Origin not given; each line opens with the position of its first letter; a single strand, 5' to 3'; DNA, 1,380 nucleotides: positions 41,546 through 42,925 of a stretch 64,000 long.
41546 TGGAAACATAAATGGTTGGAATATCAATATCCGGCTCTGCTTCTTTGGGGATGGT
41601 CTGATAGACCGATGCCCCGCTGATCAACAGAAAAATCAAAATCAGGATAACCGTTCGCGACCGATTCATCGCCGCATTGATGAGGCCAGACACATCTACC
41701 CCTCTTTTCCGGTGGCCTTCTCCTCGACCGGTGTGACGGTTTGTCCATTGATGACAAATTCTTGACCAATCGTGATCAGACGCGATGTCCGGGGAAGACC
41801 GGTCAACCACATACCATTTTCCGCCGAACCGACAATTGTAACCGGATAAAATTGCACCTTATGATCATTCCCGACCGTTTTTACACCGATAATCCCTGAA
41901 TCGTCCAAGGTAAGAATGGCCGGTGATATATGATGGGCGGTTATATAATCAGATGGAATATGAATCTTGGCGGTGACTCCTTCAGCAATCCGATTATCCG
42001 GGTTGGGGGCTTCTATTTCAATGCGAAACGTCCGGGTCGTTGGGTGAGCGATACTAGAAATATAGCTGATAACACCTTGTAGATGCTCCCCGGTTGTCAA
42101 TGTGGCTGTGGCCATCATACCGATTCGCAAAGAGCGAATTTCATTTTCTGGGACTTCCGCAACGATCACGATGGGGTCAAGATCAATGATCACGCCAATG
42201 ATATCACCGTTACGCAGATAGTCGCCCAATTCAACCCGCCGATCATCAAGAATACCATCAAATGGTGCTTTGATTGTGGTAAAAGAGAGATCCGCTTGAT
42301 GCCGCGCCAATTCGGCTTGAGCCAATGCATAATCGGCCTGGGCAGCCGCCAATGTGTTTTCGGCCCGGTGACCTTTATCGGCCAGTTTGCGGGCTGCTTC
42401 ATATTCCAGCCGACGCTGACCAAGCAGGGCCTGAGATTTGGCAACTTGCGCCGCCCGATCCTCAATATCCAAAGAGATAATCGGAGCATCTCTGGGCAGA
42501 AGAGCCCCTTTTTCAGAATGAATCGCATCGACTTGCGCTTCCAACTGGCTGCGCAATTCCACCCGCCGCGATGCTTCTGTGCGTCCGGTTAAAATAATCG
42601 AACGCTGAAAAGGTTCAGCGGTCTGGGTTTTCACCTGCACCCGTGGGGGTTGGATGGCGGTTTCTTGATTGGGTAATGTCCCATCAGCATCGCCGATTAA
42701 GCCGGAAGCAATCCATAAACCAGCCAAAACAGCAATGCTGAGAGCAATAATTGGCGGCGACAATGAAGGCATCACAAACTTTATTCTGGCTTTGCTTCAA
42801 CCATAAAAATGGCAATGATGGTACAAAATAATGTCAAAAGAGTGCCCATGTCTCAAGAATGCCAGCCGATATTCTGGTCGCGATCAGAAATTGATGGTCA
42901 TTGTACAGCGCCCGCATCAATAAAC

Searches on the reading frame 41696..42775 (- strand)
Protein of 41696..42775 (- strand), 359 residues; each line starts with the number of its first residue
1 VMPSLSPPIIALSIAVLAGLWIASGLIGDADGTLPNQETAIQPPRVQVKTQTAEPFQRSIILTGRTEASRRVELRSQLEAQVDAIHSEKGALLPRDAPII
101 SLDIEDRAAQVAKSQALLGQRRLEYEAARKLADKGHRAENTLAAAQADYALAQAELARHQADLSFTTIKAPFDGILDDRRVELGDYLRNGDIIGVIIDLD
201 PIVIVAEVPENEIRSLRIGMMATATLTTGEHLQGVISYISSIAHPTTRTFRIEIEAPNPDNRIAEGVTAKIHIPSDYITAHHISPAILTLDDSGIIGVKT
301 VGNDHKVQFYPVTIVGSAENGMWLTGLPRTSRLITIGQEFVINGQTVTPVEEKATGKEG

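Call 44: search_protein_families(library=pfam, proteins=[window:41696-42775:-], max_evalue=0.00001)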
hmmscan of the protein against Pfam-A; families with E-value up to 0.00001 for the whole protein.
window:41696-42775:- (359 aa): 2 families
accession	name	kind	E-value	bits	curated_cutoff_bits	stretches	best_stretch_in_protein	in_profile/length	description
PF16576.10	HlyD_D23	-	1.3e-19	70.8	30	1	70-268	18-213/214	Barrel-sandwich domain of CusB or HlyD membrane-fusion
PF13437.12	HlyD_3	-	5.6e-17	62.9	22.2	1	167-260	1-97/106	HlyD family secretion protein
